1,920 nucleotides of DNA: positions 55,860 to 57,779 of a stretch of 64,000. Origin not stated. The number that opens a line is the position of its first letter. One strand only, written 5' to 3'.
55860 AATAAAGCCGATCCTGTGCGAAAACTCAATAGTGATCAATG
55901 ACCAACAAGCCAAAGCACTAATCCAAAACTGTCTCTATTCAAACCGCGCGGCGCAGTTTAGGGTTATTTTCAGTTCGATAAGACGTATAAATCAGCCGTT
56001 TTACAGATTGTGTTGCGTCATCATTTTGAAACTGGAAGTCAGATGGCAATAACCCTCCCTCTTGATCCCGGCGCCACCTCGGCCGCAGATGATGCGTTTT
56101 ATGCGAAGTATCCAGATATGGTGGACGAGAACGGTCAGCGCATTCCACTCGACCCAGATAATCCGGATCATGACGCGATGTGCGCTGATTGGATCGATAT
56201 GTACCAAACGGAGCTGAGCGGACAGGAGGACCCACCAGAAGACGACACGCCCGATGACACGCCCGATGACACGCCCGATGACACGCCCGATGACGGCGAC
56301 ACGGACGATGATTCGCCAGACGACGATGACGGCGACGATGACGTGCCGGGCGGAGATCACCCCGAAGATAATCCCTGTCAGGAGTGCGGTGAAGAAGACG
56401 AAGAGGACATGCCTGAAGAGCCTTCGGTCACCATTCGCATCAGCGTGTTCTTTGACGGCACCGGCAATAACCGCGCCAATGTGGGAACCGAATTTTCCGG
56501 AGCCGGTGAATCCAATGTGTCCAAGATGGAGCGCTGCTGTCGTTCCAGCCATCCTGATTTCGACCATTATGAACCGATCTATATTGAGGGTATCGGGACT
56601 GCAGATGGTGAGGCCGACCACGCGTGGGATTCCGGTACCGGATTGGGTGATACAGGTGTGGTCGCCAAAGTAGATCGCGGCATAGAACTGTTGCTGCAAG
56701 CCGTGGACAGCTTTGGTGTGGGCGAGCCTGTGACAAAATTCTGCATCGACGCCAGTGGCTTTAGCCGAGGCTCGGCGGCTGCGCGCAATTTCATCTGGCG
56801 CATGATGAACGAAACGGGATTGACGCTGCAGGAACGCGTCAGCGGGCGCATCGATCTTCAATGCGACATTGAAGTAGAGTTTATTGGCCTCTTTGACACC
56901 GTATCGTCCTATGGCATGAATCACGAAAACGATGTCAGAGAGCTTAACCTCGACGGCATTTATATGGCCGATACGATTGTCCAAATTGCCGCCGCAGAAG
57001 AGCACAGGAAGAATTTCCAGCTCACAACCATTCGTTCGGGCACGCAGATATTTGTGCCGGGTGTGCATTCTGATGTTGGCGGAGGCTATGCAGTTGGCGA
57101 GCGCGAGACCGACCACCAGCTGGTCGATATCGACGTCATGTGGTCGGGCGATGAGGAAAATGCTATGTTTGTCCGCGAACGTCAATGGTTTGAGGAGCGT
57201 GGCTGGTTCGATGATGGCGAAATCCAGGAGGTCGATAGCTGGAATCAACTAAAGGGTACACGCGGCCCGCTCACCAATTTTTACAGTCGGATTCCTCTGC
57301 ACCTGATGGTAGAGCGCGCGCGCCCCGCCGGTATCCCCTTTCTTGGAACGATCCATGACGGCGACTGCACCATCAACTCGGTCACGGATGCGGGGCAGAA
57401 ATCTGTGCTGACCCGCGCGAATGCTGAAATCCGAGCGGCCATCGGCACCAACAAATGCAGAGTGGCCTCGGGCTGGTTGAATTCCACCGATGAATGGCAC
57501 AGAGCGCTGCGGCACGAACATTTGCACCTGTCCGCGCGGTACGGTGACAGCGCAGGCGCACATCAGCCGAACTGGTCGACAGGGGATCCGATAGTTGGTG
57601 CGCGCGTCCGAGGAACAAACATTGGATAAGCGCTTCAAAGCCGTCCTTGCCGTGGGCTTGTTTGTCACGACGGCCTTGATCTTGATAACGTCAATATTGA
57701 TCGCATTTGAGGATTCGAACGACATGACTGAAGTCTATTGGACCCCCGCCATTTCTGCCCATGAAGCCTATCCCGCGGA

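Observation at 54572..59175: Orphan T6SS-style cargo island: DUF4123 adaptor, Tle1-like lipase and membrane-anchored putative immunity, with no vgrG/PAAR/hcp or T6SS core in view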

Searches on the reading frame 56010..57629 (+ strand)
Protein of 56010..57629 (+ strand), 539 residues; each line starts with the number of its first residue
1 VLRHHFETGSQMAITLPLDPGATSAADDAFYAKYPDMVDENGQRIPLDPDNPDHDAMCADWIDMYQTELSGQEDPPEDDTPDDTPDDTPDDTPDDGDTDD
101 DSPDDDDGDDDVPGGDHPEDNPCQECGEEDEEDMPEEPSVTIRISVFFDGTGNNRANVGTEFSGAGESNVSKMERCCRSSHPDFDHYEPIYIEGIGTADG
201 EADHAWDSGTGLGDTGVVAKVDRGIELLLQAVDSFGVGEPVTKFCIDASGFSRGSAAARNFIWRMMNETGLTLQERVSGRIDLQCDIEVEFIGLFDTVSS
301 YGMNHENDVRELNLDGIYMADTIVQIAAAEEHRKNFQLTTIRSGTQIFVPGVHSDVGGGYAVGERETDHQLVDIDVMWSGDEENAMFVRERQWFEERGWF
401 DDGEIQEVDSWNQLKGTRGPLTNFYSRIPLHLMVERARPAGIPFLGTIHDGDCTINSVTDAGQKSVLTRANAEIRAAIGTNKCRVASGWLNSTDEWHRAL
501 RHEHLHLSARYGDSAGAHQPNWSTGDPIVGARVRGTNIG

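Call 3: search_protein_families(library=pfam, proteins=[window:56010-57629:+], max_evalue=0.1)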
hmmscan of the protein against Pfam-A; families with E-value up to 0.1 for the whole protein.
window:56010-57629:+ (539 aa): 2 families
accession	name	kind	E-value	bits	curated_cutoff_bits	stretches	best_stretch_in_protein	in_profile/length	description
PF09994.14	T6SS_Tle1-like_cat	-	1.7e-19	70.7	27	2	284-378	170-283/287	T6SS, Phospholipase effector Tle1-like, catalytic domain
PF24453.1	DUF7569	-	0.011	16.2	27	0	59-80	42-63/70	Family of unknown function (DUF7569)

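Call 4: search_protein_families(library=ncbifam, proteins=[window:56010-57629:+], max_evalue=0.1)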
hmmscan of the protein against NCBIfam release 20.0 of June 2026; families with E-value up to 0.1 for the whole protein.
window:56010-57629:+ (539 aa): 0 families

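Call 7: find_encoding_contigs(protein=window:56043-57629:+, flank=10000, max_places=6)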
Protein window:56043-57629:+ (528 aa): no gene with exactly this product is on record in the collection.

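Call 8: find_homologous_proteins(query=window:56043-57629:+)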
Query window:56043-57629:+ (528 aa): 1333 proteins with E <= 0.001 among 8000 candidates; the best 120 are listed.
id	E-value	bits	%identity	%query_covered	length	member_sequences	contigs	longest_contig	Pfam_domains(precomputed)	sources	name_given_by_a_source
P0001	4.1e-298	1008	81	100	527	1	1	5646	PF09994.15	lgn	-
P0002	2.6e-270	916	74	100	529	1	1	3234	PF09994.15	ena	-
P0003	2.2e-252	857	70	100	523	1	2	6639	PF09994.15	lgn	-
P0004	1.5e-170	586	50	100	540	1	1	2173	PF09994.15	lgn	-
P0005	9.1e-153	528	48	100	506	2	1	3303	PF09994.15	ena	-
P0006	5.7e-147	509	47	100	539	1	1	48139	PF09994.15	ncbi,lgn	-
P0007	5.7e-99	350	43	80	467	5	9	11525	PF09994.15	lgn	-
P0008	8.1e-99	350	43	82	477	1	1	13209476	PF09994.15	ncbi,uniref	ncbi:T6SS phospholipase effector Tle1-like catalytic domain-containing protein [Sorangium sp. So ce4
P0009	8.1e-97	343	39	100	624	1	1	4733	PF09994.15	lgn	-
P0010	4.5e-96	341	44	78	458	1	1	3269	PF09994.15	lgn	-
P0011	7.3e-96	340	44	75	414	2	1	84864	PF09994.15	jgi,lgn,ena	-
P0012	1.9e-93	332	40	100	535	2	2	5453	PF09994.15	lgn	-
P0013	2.0e-93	332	38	100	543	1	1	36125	PF09994.15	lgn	-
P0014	4.5e-93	331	39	100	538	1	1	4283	PF09994.15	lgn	-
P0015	4.7e-91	324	38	100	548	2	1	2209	PF09994.15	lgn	-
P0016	3.0e-90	321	38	99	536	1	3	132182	PF09994.15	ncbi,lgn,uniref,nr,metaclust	ncbi:DUF2235 domain-containing protein [Piscinibacter sakaiensis]|uniref:Conserved domain protein n=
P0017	8.1e-90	320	42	76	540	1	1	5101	PF09994.15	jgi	jgi:hypothetical protein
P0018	9.0e-90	320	36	99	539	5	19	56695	PF09994.15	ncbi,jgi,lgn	ncbi:MAG: hypothetical protein ACJAVR_001846 [Paracoccaceae bacterium]|jgi:hypothetical protein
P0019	1.6e-89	319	42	76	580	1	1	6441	PF09994.15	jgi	jgi:hypothetical protein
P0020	1.7e-89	319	43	78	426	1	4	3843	PF09994.15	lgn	-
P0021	3.7e-89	318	43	79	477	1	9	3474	PF09994.15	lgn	-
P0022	6.1e-89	317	42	79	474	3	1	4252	PF09994.15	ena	-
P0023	6.7e-89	317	36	99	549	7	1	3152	PF09994.15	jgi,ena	-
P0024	1.1e-88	316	39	100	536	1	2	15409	PF09994.15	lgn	-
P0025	2.2e-87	312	43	78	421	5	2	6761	PF09994.15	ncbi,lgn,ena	-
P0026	2.5e-87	312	42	76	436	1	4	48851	PF09994.15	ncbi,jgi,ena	jgi:hypothetical protein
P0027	6.3e-87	310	38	73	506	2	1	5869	PF09994.15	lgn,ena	-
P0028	1.2e-86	310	38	100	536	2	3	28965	PF09994.15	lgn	-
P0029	1.6e-85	306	42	78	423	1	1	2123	PF09994.15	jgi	jgi:hypothetical protein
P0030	3.9e-85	305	36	99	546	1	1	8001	PF09994.15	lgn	-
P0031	6.7e-85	304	42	76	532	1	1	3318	PF09994.15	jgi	jgi:hypothetical protein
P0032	9.1e-85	303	41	79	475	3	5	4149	PF09994.15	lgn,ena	-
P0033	3.6e-84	301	41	75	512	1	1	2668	PF09994.15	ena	-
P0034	3.3e-83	298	35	98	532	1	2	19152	PF09994.15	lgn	-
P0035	3.8e-83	298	40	78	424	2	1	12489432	PF09994.15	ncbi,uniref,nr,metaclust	ncbi:Hypothetical protein AA314_00328 [Archangium gephyra]|uniref:T6SS Phospholipase effector Tle1-l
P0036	4.0e-83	298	39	80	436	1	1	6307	PF09994.15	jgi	jgi:hypothetical protein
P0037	9.7e-83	297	40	78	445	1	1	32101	PF09994.15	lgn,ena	-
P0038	5.8e-82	294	35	98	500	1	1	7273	PF09994.15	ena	-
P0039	2.4e-81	292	41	76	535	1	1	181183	PF09994.15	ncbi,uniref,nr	ncbi:phospholipase effector Tle1 domain-containing protein [Enhygromyxa salina]|uniref:T6SS Phosphol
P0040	5.6e-81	291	40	80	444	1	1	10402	PF09994.15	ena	-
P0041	6.9e-80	287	39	78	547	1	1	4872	PF09994.15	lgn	-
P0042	1.1e-79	287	41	76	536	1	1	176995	PF09994.15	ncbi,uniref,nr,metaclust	ncbi:hypothetical protein DB30_00670 [Enhygromyxa salina]|uniref:T6SS Phospholipase effector Tle1-li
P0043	1.4e-79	286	38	80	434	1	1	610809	PF09994.15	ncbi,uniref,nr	ncbi:hypothetical protein GMST_07400 [Geomonas silvestris]|uniref:T6SS Phospholipase effector Tle1-l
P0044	1.5e-79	286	38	78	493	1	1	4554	PF09994.15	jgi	jgi:hypothetical protein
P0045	2.0e-79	286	42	75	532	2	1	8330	PF09994.15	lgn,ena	-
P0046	2.3e-79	286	40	76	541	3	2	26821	PF09994.15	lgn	-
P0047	3.6e-79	285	38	80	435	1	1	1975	PF09994.15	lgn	-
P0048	4.6e-79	285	39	80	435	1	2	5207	PF09994.15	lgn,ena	-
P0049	5.4e-79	284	38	75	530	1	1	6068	PF09994.15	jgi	jgi:hypothetical protein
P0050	5.8e-79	284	38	79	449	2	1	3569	PF09994.15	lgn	-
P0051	1.2e-78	283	39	77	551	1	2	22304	PF09994.15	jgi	jgi:hypothetical protein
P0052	1.5e-78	283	39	77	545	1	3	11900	PF09994.15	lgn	-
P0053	1.9e-78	282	37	80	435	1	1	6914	PF09994.15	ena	-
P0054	2.1e-78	282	39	77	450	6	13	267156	PF09994.15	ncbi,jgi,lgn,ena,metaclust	jgi:hypothetical protein|metaclust:\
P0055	2.3e-78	282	43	74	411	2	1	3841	PF09994.15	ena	-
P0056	5.1e-78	281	40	76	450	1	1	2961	PF09994.15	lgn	-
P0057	7.7e-78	280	39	77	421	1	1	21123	PF09994.15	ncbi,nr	ncbi:MAG: DUF2235 domain-containing protein [Alphaproteobacteria bacterium]|nr:DUF2235 domain-contai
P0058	8.0e-78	280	40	74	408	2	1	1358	PF09994.15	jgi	jgi:hypothetical protein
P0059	1.8e-77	279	37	80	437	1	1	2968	PF09994.15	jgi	jgi:hypothetical protein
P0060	1.9e-77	279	38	77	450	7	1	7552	PF09994.15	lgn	-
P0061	2.4e-77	279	39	75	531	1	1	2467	PF09994.15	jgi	jgi:hypothetical protein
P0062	5.2e-77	278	40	75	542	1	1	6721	PF09994.15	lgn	-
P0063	7.8e-77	277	39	78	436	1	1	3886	PF09994.15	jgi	-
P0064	9.6e-77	277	39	78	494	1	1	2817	PF09994.15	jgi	jgi:hypothetical protein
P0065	1.1e-76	277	37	80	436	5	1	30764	PF09994.15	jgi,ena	-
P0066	2.3e-76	276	37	79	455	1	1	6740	PF09994.15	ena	-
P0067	2.3e-76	276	40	80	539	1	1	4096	PF09994.15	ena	-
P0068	2.5e-76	275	40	75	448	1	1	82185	PF09994.15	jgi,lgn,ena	-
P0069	5.9e-76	274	37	80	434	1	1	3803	PF09994.15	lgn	-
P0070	2.0e-75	273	39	77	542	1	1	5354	PF09994.15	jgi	jgi:hypothetical protein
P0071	3.3e-75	272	38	74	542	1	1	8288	PF09994.15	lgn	-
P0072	6.0e-75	271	38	78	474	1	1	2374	PF09994.15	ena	-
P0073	7.0e-75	271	38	76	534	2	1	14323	PF09994.15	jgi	jgi:hypothetical protein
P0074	8.4e-75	270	39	81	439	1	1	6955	PF09994.15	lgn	-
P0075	1.6e-74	270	39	76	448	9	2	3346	PF09994.15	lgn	-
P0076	1.6e-74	269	38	76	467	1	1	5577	PF09994.15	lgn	-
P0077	2.1e-74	269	37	78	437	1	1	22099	PF09994.15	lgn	-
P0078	7.4e-74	267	39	75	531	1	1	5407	PF09994.15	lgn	-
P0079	1.0e-73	267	38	77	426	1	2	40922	PF09994.15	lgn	-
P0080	1.5e-73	266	39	78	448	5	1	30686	PF09994.15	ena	-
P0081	2.3e-73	266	37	78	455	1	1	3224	PF09994.15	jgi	jgi:hypothetical protein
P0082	4.2e-73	265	39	76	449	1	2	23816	PF09994.15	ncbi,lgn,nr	ncbi:MAG: DUF2235 domain-containing protein [Nannocystis sp.]|nr:DUF2235 domain-containing protein [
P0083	4.4e-73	265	38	75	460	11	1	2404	PF09994.15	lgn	-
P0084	5.9e-73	264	38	74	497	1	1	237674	PF01476.27,PF09994.15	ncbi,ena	-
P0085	6.4e-73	264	37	80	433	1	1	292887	PF09994.15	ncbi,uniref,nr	ncbi:hypothetical protein GMLC_36040 [Geomonas limicola]|uniref:T6SS Phospholipase effector Tle1-lik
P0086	1.5e-72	263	36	80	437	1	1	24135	PF09994.15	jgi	jgi:hypothetical protein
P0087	3.5e-72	262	36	81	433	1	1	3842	PF09994.15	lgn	-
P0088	5.4e-72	261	39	74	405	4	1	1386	PF09994.15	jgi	jgi:hypothetical protein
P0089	1.1e-71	260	36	80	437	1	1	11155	PF09994.15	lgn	-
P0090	1.1e-71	260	36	80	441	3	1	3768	PF09994.15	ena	-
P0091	2.3e-71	259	36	78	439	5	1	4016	PF09994.15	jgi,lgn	jgi:hypothetical protein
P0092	3.0e-71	259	36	80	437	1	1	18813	PF09994.15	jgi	jgi:hypothetical protein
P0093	5.0e-71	258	35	83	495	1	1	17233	PF09994.15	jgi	jgi:hypothetical protein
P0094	8.2e-71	257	37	80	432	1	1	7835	PF09994.15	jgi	jgi:hypothetical protein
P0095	2.5e-70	256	35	80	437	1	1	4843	PF09994.15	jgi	jgi:hypothetical protein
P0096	6.3e-70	254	35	81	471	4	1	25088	PF09994.15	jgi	jgi:hypothetical protein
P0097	6.6e-70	254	39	76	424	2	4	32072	PF09994.15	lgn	-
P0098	8.2e-70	254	36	76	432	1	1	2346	PF09994.15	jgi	jgi:hypothetical protein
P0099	1.7e-69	253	36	80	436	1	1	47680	PF09994.15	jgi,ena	-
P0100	1.9e-69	253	38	76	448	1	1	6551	PF09994.15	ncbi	-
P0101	1.2e-68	250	36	80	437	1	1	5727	PF09994.15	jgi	jgi:hypothetical protein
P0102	2.9e-68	249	36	79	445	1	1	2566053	PF09994.15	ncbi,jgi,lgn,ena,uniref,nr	ncbi:DUF2235 domain-containing protein [Sphingomonas sp.]|jgi:hypothetical protein|uniref:T6SS phosp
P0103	4.1e-68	248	36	86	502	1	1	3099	PF01476.27,PF09994.15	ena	-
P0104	1.0e-67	247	37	80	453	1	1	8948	PF09994.15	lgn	-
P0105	2.8e-67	246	38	75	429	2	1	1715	PF09994.15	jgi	jgi:hypothetical protein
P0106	8.8e-67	244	36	78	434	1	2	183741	PF09994.15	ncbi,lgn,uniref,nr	ncbi:DUF2235 domain-containing protein [Geomonas sp. Red32]|uniref:phospholipase effector Tle1 domai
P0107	8.9e-67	244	37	78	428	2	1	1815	PF09994.15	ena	-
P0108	8.2e-66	241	38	79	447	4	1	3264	PF09994.15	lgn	-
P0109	9.9e-66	241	37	75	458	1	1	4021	PF09994.15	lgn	-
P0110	4.7e-65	238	36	78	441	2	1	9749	PF09994.15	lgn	-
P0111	5.2e-65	238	36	74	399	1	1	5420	PF09994.15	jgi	jgi:hypothetical protein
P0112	4.2e-64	235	36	80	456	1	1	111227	PF09994.15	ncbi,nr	ncbi:MAG: DUF2235 domain-containing protein [Bacteroidetes bacterium]|nr:DUF2235 domain-containing p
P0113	2.5e-63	233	39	69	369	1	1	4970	PF09994.15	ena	-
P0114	6.9e-63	231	35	76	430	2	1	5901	PF09994.15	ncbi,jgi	jgi:hypothetical protein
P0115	7.5e-63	231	35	78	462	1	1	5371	PF09994.15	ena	-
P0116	9.9e-63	231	36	79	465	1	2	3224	PF09994.15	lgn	-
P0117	2.3e-62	229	36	78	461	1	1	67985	PF09994.15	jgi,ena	-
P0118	2.6e-61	226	34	76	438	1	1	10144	PF09994.15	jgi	-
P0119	1.0e-60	224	38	76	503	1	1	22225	PF09994.15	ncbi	-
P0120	1.9e-60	223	36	71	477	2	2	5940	PF09994.15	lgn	-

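Call 9: find_encoding_contigs(protein=P0001, flank=10000, max_places=3)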
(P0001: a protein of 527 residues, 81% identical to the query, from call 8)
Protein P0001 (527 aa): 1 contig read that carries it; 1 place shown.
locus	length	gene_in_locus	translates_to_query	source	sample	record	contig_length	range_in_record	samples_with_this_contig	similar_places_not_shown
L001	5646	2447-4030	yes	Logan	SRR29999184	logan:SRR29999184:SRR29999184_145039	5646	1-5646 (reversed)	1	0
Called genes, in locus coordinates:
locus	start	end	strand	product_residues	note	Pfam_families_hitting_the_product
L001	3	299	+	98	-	?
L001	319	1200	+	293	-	PF13593:SBF_like, PF01758:SBF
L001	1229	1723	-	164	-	PF13503:DUF4123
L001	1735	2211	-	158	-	-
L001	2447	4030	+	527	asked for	PF09994:T6SS_Tle1-like_cat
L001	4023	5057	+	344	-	PF11153:DUF2931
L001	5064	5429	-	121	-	-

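Call 10: find_encoding_contigs(protein=P0006, flank=10000, max_places=3)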
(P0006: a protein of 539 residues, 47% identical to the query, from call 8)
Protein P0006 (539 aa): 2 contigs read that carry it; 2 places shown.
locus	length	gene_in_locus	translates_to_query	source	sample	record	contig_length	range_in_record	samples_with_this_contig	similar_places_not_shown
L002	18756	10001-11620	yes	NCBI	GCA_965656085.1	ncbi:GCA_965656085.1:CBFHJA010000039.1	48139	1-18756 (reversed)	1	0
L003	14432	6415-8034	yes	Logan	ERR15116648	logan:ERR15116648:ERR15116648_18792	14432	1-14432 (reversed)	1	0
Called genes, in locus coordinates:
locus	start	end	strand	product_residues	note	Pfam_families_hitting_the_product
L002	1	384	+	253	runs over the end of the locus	PF00106:adh_short, PF08659:KR, PF13561:adh_short_C2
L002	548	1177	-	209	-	PF02223:Thymidylate_kin, PF13671:AAA_33 (faint)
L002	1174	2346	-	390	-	PF00768:Peptidase_S11, PF13354:Beta-lactamase2, PF07943:PBP5_C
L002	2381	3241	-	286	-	PF05036:SPOR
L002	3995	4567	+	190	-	-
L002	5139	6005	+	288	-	-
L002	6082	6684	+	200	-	PF20815:GIY_YIG_2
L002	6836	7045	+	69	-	-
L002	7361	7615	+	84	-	PF01906:YbjQ_1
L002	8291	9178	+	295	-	PF00149:Metallophos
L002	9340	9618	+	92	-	-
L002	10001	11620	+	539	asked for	PF09994:T6SS_Tle1-like_cat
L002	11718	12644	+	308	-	PF11153:DUF2931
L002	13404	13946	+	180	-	PF00239:Resolvase, PF08279:HTH_11 (faint), PF02796:HTH_7, PF13384:HTH_23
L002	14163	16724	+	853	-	PF04326:SLFN_AlbA_2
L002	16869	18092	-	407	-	PF00580:UvrD-helicase, PF13361:UvrD_C, PF13538:UvrD_C_2 (faint), PF01396:Zn_ribbon_Top1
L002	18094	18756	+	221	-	?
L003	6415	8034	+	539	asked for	PF09994:T6SS_Tle1-like_cat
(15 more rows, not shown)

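Call 11: find_encoding_contigs(protein=P0018, flank=10000, max_places=4)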
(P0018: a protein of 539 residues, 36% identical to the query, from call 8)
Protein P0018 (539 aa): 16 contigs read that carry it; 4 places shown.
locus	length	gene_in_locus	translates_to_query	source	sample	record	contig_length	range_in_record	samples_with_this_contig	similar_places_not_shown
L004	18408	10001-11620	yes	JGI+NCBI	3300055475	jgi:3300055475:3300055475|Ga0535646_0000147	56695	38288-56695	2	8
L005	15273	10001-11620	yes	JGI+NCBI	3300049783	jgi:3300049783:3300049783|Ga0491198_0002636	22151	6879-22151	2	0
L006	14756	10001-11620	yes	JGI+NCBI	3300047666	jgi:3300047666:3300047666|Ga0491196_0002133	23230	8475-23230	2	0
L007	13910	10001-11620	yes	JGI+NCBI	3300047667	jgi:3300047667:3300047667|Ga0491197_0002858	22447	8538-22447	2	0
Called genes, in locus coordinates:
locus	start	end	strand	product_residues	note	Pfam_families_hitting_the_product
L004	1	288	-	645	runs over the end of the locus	PF01494:FAD_binding_3, PF05834:Lycopene_cycl (faint), PF07976:Phe_hydrox_dim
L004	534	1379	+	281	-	PF00685:Sulfotransfer_1, PF13469:Sulfotransfer_3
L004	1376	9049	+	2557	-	PF09458:H_lectin (faint)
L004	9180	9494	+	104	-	PF21173:DksA-like_N, PF01258:zf-dskA_traR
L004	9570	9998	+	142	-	-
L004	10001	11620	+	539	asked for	PF09994:T6SS_Tle1-like_cat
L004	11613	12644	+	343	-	PF11153:DUF2931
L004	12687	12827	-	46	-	-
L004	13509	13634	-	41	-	-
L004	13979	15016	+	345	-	PF01207:Dus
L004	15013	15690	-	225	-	PF13650:Asp_protease_2, PF13975:gag-asp_proteas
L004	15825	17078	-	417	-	PF05958:tRNA_U5-meth_tr (weak)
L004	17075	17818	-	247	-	PF01479:S4, PF01728:FtsJ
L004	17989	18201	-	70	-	PF04471:Mrr_cat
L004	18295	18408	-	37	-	PF13586:DDE_Tnp_1_2 (weak)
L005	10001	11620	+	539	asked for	PF09994:T6SS_Tle1-like_cat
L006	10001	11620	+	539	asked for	PF09994:T6SS_Tle1-like_cat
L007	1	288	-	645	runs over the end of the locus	PF01494:FAD_binding_3, PF05834:Lycopene_cycl (faint), PF07976:Phe_hydrox_dim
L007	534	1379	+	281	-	PF00685:Sulfotransfer_1, PF13469:Sulfotransfer_3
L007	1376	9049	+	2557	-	PF09458:H_lectin (faint)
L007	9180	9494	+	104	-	PF21173:DksA-like_N, PF01258:zf-dskA_traR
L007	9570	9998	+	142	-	-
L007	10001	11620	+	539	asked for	PF09994:T6SS_Tle1-like_cat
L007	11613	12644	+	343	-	PF11153:DUF2931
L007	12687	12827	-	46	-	-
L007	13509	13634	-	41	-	-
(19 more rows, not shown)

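Call 13: search_solved_structures(query=window:56043-57629:+, max_evalue=1, show_alignments=2)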
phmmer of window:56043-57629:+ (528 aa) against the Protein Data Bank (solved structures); distinct sequences matched with E-value up to 1: 3.
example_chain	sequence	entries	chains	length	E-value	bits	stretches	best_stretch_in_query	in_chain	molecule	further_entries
6sjl_D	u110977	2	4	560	6.2e-26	94.2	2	179-350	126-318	Putative type VI secretion protein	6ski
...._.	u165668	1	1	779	2.7e-09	39.3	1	233-354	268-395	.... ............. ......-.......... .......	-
4o5p_A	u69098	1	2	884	3e-07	32.5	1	236-293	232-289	Uncharacterized protein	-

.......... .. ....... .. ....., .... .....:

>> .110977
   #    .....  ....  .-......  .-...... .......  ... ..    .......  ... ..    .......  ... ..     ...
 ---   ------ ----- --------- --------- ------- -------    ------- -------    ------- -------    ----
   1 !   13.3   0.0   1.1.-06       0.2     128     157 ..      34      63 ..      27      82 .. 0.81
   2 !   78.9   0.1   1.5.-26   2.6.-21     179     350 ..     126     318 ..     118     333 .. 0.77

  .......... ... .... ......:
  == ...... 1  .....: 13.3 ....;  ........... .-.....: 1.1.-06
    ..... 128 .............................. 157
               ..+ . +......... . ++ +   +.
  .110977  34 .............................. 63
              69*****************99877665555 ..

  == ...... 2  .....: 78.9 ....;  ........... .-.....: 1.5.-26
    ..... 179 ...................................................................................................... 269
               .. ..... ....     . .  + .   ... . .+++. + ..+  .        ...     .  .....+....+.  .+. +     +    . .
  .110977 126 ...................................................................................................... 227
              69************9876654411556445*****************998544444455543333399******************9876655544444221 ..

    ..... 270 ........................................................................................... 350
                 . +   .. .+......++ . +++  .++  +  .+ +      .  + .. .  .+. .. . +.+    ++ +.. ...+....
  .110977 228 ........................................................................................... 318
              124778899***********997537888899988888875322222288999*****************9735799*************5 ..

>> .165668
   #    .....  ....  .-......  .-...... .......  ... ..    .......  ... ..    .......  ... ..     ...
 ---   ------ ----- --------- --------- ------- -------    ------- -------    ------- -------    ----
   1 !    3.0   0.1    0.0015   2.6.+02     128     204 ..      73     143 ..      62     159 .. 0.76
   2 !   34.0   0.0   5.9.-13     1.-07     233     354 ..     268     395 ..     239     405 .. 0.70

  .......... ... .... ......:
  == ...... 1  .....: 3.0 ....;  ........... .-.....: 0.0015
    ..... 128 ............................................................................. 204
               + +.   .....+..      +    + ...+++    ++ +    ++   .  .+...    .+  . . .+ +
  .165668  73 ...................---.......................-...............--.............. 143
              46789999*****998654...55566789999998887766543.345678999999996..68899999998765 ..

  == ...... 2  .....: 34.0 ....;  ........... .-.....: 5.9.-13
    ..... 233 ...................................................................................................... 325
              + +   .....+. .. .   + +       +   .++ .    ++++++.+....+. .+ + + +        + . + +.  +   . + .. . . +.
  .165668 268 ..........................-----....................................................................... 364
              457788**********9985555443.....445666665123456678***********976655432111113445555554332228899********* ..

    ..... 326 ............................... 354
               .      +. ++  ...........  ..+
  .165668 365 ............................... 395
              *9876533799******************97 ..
